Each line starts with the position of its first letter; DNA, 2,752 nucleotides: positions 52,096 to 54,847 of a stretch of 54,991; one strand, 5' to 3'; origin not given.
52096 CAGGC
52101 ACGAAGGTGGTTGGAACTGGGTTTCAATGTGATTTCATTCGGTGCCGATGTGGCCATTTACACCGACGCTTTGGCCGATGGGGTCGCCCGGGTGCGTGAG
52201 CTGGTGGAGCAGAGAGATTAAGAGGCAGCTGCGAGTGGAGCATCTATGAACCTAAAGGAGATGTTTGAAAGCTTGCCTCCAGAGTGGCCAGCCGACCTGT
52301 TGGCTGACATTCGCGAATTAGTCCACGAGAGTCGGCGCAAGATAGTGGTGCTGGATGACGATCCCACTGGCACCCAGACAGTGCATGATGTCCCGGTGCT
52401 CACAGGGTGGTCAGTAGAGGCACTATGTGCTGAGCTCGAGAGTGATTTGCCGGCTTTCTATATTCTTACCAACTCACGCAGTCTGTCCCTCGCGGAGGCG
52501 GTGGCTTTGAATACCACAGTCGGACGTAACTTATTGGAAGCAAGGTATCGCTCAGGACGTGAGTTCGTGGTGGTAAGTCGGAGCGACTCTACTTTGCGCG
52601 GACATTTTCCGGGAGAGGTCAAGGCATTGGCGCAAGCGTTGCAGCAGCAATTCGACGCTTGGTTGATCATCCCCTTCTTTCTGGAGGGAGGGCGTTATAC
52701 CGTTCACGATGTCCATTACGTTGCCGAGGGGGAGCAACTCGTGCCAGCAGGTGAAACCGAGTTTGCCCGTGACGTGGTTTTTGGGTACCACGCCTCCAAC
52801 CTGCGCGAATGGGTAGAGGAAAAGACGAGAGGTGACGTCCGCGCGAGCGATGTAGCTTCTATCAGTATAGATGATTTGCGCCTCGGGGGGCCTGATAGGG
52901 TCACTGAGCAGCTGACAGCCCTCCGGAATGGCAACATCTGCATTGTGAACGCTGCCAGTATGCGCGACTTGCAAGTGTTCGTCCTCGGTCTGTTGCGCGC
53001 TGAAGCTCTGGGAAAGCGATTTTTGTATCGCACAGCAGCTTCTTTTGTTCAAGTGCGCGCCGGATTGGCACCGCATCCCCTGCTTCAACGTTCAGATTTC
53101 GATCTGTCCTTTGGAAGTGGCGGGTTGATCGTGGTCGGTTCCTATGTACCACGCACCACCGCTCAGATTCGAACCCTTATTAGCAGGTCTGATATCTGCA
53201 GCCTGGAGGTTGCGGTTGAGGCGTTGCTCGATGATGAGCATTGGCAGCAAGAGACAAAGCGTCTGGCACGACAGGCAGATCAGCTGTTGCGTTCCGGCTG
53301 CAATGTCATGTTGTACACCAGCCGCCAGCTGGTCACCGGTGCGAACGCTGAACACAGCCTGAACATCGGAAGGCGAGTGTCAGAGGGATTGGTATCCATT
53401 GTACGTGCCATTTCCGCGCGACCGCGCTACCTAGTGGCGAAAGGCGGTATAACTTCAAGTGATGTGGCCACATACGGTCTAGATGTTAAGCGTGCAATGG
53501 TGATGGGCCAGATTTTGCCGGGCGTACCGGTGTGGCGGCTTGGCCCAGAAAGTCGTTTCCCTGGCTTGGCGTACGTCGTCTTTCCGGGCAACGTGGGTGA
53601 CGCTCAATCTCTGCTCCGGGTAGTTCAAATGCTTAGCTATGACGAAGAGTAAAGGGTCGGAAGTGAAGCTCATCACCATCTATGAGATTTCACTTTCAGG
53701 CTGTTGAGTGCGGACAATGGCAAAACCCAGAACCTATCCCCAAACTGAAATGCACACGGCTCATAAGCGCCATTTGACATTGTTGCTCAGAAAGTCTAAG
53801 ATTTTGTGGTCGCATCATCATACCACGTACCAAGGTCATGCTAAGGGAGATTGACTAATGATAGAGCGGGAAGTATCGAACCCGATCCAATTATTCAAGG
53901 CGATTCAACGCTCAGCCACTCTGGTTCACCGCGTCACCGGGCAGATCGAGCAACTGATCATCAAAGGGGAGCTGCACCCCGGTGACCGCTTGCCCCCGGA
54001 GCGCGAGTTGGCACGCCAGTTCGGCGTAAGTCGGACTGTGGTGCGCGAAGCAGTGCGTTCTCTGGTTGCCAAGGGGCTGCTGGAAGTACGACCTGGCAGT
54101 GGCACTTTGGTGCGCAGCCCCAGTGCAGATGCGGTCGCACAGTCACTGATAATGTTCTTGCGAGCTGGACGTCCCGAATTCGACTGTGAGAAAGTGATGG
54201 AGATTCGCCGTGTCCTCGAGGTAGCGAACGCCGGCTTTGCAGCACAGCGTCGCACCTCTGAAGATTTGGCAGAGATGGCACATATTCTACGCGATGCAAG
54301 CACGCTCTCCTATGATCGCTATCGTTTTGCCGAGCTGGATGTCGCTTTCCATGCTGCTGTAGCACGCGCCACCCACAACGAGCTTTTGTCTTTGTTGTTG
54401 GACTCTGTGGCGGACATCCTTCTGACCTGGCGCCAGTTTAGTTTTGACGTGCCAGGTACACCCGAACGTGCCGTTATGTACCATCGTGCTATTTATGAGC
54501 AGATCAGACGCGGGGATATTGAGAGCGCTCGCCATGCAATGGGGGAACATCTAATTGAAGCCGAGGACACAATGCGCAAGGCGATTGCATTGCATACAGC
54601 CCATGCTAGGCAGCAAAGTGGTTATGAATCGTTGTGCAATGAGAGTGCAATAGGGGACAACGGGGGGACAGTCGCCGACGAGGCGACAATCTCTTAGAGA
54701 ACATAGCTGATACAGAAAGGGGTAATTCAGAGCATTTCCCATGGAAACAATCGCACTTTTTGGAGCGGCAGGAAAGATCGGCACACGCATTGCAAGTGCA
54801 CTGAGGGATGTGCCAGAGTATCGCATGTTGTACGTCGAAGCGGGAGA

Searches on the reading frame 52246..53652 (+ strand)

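Call 78: search_protein_families(library=pfam, proteins=[window:52246-53652:+], max_evalue=0.00001)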
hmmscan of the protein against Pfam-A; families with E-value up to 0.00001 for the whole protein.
window:52246-53652:+ (468 aa): 2 families
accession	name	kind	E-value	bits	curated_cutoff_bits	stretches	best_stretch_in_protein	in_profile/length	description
PF07005.16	SBD_N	-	3.5e-57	194.2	25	1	33-269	1-228/230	Sugar-binding N-terminal domain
PF17042.10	NBD_C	-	1.2e-39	136.9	28.3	1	294-456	1-168/168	Nucleotide-binding C-terminal domain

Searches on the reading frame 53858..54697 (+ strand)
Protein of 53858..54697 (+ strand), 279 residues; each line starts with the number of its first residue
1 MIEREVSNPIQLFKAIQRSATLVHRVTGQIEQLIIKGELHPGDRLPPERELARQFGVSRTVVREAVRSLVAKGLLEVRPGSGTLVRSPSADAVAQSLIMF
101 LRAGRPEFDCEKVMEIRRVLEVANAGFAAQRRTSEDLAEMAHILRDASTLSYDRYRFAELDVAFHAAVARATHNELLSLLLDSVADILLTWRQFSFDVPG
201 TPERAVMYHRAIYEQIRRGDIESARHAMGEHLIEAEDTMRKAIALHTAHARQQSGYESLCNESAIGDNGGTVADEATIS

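Call 78: search_protein_families(library=pfam, proteins=[window:53858-54697:+], max_evalue=0.00001)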
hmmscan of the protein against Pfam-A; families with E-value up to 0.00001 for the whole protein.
window:53858-54697:+ (279 aa): 2 families
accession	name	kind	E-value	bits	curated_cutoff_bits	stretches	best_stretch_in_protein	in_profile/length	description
PF07729.17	FCD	-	7e-25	88.3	24.3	1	113-232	2-123/125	FCD domain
PF00392.27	GntR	-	8.1e-24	83.5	27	1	24-85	3-64/64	Bacterial regulatory proteins, gntR family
